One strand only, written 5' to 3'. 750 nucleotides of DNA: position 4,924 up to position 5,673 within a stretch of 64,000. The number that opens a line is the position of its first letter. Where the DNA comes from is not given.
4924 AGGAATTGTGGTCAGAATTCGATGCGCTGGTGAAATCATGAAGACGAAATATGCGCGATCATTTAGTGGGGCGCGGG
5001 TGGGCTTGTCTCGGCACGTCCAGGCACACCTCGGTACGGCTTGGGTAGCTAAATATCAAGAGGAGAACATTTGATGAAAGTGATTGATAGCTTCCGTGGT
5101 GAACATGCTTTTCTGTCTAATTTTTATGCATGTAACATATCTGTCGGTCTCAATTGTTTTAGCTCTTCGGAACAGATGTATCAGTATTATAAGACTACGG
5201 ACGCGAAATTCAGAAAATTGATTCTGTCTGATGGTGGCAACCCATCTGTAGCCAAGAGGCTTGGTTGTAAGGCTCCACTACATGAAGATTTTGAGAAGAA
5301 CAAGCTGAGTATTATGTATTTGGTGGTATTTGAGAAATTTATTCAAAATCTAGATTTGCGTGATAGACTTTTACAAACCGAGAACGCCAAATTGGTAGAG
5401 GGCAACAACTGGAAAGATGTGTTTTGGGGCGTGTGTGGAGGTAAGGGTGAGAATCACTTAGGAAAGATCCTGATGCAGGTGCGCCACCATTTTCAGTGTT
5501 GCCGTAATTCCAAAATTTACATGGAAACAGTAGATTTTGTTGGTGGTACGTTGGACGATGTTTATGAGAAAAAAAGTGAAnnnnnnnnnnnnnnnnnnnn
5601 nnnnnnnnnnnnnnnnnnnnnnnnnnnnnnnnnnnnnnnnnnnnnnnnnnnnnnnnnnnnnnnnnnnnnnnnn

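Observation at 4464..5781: Alarmone hydrolase, a coupled micro-ORF, and a NADAR-zinc-ribbon fusion in one tight operon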

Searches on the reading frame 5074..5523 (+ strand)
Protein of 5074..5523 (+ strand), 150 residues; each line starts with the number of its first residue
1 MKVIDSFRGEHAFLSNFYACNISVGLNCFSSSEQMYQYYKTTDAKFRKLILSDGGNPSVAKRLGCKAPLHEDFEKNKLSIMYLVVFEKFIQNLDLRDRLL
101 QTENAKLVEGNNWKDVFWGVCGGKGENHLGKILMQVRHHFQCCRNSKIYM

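Call 27: find_related_loci(query=window:5074-5523:+, collection=viral_contigs, flank=3000)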
Query window:5074-5523:+ (150 aa) in viral_contigs; peptide patterns used: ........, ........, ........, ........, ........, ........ (x = any residue, [..] = any of these).
3 stretches matched a pattern, but none encodes a relative of the query by tblastn (E <= 1e-3).

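Call 30: find_related_loci(query=A1, collection=viral_contigs, flank=3000)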
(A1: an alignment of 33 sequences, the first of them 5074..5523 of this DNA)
Query A1 (150 aa) in viral_contigs; peptide patterns used: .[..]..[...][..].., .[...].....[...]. (x = any residue, [..] = any of these).
600 stretches matched a pattern (row limit reached: there are more); 582 encode a relative of the query (tblastn E <= 1e-3); the best 80 are kept; 80 distinct loci.
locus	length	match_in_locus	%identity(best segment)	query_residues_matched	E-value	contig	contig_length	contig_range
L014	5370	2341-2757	46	2-141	7e-39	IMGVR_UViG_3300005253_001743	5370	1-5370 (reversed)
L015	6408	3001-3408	52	3-140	7e-38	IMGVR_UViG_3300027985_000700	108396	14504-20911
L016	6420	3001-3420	44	1-141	5e-37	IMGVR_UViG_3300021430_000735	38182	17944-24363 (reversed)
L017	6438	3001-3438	44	1-150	2e-36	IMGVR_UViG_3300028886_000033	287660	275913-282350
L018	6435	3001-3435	47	1-140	2e-36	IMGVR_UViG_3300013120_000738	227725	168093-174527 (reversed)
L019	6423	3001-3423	48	3-143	4e-36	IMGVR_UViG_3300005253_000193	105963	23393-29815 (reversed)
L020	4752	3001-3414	47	2-140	4e-36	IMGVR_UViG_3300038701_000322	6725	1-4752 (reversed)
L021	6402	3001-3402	46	3-138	7e-36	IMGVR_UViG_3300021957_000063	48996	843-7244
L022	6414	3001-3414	47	2-141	1e-35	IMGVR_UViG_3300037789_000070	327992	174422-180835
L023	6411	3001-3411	44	4-141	2e-35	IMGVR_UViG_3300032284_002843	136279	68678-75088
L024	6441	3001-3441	42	2-150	2e-35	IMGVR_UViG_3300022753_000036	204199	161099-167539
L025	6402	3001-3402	49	3-137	3e-35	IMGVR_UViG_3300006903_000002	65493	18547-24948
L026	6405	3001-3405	46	4-142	2e-35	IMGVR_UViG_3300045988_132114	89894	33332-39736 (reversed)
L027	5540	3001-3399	50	3-137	3e-35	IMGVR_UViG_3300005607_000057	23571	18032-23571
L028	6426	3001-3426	47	1-144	1e-35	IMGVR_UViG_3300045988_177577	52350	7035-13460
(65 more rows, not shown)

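Call 65: search_dna_similar(query=window:5074-5523:+, collection=phages, mode=protein, max_rows=60, rows=spread)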
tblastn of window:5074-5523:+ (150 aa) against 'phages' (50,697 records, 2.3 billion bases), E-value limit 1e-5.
Records with a match: 591; places in all: 594; records where one place covers at least 80% of the query: 589.
Best place of each record, by identity: <60% 591.
By first word of the organism name: Staphylococcus 133; Streptomyces 125; Vibrio 85; Salmonella 51; Escherichia 41; Stenotrophomonas 21; Aeromonas 12; Xanthomonas 11; Klebsiella 9; Bacillus 8; and 35 more.
By host as written in the record: Staphylococcus aureus 56; Streptomyces griseus ATCC 10137 52; - 49; Vibrio harveyi BAA-1116 36; Streptomyces lividans JI 1326 29; Escherichia coli 18; Stenotrophomonas maltophilia 16; Salmonella sp. 10; and 148 more.
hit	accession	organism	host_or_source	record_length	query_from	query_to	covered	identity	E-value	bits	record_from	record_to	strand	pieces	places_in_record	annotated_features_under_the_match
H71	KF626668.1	Xylella phage Salvo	Xylella fastidiosa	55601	1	146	97%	44.6%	1e-30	120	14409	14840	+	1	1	hypothetical protein | ribosome_binding_site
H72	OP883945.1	Stenotrophomonas phage CM1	Stenotrophomonas maltophilia SRM01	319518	2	140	93%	45.3%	2e-27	112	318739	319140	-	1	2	record has no annotation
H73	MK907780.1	Vibrio phage Pontus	Vibrio harveyi BAA-1116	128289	1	136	91%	44.8%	4e-22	97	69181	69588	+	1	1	hypothetical protein (x2)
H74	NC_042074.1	Vibrio phage JSF10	Vibrio cholerae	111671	1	144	96%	41.2%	3e-24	102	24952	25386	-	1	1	hypothetical protein (x2)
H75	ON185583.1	Escherichia phage EC122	Escherichia coli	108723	4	141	92%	43.0%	1e-21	96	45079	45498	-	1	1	GTP cyclohydrolase II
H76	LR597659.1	Escherichia phage T5_ev212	-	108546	4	141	92%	43.0%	1e-21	95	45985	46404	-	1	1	Uncharacterized domain COG3236 / GTP cyclohydrolase II (EC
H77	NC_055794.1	Vibrio phage Achelous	Vibrio campbellii BB120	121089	3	136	89%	44.1%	6e-21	93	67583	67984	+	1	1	hypothetical protein (x2)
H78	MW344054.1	Vibrio phage Gary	Vibrio harveyi BAA-1116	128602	3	136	89%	44.1%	6e-21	93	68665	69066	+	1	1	hypothetical protein (x2)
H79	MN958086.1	Vibrio phage Bennett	Vibrio harveyi BAA-1116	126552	3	136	89%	44.1%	1e-20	93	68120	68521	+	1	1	hypothetical protein (x2)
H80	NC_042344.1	Xylella phage Sano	Xylella fastidiosa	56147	1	141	94%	41.8%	9e-28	112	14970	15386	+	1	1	hypothetical protein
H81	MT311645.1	Salmonella phage vB_Sen-E22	Salmonella enterica subsp. enterica ...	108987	4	141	92%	42.3%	2e-21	95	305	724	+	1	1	swarming motility protein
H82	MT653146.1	Salmonella phage 8sent1748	Salmonella enterica subsp. enterica ...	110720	4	141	92%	42.3%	4e-21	94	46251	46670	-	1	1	swarming motility protein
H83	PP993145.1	Escherichia phage phiP4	Escherichia coli EX3-6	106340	4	141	92%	42.3%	5e-21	94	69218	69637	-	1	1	swarming motility protein YbiA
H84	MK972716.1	Salmonella phage SE8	Salmonella sp.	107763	4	141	92%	42.3%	5e-21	94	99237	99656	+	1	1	swarming motility protein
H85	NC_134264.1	Escherichia phage Lindwurm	-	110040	4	141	92%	42.3%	5e-21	94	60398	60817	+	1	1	N-glycosidase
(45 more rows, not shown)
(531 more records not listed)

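Call 67: get_annotated_region(hit=H85, flank=1500)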
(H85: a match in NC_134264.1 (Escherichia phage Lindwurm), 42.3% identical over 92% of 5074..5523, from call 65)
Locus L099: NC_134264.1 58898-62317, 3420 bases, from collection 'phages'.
description: Escherichia phage Lindwurm, complete genome.
organism: Escherichia phage Lindwurm (NCBI taxid 2872674)
taxonomy: Viruses; Duplodnaviria; Heunggongvirae; Uroviricota; Caudoviricetes; Demerecviridae; Markadamsvirinae; Tequintavirus; Tequintavirus lindwurm
host: -; source: -; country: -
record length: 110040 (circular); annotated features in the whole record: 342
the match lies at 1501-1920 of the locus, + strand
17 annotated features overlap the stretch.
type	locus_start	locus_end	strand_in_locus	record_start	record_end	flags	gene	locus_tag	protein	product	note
regulatory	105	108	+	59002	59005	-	-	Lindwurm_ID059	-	ribosome_binding_site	-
CDS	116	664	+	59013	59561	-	-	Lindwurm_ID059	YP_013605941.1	putative HNH endonuclease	-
regulatory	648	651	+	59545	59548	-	-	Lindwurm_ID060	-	ribosome_binding_site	-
CDS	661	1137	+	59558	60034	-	-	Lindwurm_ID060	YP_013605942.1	putative RNaseH ribonuclease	-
regulatory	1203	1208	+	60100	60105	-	-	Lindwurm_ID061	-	ribosome_binding_site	-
CDS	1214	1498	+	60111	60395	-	-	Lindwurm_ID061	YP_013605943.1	hypothetical protein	-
regulatory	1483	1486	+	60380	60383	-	-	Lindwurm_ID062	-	ribosome_binding_site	-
CDS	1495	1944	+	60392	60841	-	-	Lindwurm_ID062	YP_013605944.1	N-glycosidase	-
regulatory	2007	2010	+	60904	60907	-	-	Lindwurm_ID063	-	ribosome_binding_site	-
CDS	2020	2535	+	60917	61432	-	-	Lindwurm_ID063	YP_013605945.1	hypothetical protein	-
regulatory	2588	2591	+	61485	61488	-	-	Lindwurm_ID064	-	ribosome_binding_site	-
CDS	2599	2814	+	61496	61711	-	-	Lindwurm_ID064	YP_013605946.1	hypothetical protein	-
regulatory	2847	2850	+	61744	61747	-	-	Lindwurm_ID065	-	ribosome_binding_site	-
CDS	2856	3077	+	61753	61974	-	-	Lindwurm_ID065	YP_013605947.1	hypothetical protein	-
regulatory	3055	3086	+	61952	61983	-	-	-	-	terminator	-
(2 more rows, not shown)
